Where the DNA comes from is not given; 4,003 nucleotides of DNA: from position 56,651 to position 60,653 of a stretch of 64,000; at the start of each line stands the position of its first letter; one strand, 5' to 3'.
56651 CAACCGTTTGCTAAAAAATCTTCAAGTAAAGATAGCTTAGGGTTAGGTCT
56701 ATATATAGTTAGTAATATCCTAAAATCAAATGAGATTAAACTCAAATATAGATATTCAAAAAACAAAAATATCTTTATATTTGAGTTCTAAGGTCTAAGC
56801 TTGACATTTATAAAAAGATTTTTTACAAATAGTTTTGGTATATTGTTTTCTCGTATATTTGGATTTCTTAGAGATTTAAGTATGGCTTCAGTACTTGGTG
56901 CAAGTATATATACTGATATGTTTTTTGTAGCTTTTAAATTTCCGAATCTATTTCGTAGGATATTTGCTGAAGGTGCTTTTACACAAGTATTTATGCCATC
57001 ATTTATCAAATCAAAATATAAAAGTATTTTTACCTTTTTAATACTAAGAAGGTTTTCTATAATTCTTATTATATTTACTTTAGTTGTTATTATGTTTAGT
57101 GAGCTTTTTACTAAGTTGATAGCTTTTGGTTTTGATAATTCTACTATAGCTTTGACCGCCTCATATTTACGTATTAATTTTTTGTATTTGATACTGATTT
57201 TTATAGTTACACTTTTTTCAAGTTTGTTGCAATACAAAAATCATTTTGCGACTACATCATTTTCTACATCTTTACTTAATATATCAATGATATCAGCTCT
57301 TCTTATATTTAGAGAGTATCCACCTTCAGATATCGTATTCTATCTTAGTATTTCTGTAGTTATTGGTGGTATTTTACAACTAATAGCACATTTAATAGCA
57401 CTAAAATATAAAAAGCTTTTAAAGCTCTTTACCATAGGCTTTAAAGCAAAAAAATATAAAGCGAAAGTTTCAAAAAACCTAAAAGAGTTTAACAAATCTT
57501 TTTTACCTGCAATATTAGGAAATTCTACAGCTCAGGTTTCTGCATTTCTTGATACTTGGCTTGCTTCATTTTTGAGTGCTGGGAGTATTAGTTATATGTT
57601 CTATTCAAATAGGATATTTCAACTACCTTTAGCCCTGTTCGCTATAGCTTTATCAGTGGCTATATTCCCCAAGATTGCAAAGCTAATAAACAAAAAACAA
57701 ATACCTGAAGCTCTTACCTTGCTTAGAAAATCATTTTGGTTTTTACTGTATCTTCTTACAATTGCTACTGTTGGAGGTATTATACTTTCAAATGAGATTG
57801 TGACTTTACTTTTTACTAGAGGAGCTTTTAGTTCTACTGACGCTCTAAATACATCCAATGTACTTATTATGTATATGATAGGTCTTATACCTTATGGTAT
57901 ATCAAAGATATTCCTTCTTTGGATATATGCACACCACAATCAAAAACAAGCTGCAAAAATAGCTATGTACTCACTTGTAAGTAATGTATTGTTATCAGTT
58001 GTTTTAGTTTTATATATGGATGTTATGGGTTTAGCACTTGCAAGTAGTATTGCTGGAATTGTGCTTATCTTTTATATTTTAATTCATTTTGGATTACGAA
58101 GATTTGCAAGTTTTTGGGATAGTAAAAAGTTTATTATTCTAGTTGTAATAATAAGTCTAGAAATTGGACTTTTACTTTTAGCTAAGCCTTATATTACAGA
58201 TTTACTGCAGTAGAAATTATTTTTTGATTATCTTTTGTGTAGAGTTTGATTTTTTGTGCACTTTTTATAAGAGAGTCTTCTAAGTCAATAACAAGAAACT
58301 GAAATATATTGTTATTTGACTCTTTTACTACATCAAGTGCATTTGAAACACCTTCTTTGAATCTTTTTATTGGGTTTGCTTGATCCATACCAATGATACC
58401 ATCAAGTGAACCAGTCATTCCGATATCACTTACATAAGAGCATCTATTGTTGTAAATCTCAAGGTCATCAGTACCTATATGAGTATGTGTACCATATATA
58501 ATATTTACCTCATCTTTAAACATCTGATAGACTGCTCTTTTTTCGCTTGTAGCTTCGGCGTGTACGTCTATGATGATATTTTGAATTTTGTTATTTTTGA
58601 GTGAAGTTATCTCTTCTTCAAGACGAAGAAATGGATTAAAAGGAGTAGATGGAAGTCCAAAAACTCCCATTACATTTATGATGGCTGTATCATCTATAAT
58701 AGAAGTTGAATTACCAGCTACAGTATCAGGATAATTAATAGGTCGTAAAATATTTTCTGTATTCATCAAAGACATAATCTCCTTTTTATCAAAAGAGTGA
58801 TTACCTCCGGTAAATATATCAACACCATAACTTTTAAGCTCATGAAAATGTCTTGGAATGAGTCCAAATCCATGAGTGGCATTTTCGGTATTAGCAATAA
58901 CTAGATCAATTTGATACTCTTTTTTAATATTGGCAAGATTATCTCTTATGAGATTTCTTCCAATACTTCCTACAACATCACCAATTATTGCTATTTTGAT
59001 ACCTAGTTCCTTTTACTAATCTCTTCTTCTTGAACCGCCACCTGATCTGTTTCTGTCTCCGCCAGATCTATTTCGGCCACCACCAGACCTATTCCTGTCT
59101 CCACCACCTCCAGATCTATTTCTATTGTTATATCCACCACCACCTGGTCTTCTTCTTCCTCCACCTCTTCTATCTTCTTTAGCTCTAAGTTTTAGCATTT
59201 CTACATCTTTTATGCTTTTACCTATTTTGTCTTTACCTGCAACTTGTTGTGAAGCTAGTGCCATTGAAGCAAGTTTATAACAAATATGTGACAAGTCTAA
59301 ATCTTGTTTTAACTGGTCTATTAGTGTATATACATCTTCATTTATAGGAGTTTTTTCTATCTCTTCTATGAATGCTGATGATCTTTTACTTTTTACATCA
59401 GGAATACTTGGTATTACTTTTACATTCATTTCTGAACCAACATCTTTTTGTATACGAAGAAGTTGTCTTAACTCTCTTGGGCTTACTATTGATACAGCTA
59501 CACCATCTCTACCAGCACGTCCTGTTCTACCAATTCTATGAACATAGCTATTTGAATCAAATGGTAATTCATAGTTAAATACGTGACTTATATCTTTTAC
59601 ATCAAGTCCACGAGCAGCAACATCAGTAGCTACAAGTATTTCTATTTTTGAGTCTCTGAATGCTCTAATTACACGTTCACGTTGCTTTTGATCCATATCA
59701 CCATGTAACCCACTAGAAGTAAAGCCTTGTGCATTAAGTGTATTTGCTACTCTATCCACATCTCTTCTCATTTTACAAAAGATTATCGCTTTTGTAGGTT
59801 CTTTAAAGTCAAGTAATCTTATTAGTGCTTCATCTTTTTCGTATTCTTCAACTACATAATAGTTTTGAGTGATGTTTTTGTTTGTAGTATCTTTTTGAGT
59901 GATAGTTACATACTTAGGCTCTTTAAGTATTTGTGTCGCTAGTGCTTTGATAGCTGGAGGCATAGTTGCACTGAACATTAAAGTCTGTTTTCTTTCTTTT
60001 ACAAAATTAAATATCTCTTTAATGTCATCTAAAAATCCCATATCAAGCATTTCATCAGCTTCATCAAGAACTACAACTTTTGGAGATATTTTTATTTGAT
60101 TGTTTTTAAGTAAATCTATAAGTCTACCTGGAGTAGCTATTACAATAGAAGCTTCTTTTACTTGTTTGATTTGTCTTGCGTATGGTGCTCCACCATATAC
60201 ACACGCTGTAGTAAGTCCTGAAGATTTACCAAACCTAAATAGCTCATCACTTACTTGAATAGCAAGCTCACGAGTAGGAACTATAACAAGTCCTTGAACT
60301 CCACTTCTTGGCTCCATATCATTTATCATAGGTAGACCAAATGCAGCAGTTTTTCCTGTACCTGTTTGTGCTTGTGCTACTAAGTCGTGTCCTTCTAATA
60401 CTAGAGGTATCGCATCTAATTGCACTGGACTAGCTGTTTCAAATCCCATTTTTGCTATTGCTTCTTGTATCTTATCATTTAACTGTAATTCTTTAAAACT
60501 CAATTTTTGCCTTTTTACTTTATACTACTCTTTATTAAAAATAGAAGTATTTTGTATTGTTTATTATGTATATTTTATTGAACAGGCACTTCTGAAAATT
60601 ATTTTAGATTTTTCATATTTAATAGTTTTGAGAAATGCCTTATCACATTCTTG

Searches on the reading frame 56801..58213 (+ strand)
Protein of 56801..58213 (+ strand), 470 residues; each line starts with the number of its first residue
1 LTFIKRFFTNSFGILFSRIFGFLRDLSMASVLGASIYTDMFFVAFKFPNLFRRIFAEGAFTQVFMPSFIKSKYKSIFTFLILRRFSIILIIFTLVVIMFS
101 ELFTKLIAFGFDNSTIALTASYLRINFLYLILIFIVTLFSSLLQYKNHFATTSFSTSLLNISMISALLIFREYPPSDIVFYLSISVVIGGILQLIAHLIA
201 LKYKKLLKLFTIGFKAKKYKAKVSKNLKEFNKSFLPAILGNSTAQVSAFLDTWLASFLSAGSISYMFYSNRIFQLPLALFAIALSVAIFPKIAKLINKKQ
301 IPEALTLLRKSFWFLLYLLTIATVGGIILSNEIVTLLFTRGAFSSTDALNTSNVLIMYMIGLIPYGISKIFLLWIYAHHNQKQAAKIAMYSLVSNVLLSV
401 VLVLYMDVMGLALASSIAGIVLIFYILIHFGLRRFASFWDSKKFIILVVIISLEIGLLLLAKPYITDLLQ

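Call 31: search_protein_families(library=pfam, proteins=[window:56801-58213:+], max_evalue=0.001)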
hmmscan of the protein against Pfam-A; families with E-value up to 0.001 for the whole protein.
window:56801-58213:+ (470 aa): 2 families
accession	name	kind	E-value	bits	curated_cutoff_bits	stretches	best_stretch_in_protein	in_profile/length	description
PF03023.19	MurJ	-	2.3e-104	350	27.4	1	28-434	1-402/451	Lipid II flippase MurJ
PF01554.23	MatE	-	0.00011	22.3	24.9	1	236-400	1-160/161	MatE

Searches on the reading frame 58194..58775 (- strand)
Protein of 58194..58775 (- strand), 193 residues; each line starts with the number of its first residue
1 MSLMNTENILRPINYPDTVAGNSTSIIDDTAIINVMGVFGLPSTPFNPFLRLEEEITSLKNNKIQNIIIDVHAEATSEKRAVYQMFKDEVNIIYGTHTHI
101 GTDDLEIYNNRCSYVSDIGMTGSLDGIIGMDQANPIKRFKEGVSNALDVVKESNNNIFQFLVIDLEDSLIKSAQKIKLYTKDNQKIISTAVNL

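Call 31: search_protein_families(library=pfam, proteins=[window:58194-58775:-], max_evalue=0.001)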
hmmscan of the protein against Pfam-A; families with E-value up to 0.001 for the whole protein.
window:58194-58775:- (193 aa): 1 family
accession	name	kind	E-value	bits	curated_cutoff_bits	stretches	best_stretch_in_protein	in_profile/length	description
PF13277.11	YmdB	-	4e-43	148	27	1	4-169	77-244/253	YmdB-like protein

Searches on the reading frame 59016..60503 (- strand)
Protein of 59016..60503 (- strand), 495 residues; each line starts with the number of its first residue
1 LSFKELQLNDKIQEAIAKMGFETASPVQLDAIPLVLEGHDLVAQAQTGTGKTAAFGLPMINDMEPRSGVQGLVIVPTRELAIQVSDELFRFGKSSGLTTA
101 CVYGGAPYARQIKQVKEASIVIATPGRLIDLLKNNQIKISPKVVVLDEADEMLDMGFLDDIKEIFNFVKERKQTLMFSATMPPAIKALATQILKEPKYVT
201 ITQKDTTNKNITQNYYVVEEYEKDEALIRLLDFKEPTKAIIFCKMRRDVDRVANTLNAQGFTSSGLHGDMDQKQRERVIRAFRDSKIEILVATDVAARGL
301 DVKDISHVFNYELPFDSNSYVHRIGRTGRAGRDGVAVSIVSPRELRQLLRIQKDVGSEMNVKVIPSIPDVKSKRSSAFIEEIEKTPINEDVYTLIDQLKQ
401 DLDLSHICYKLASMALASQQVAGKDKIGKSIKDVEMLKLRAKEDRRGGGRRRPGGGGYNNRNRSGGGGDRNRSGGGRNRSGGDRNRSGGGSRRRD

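Call 31: search_protein_families(library=pfam, proteins=[window:59016-60503:-], max_evalue=0.001)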
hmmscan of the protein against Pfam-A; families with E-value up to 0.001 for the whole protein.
window:59016-60503:- (495 aa): 3 families
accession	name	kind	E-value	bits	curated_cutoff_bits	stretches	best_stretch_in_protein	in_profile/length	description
PF00270.35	DEAD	-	5.6e-49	166.5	26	1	25-186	1-165/167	DEAD/DEAH box helicase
PF00271.37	Helicase_C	-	2.6e-35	121.5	23.5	1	222-331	1-110/110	Helicase conserved C-terminal domain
PF04851.21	ResIII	-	2.3e-07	31.3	22.5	1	38-181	23-162/164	Type III restriction enzyme, res subunit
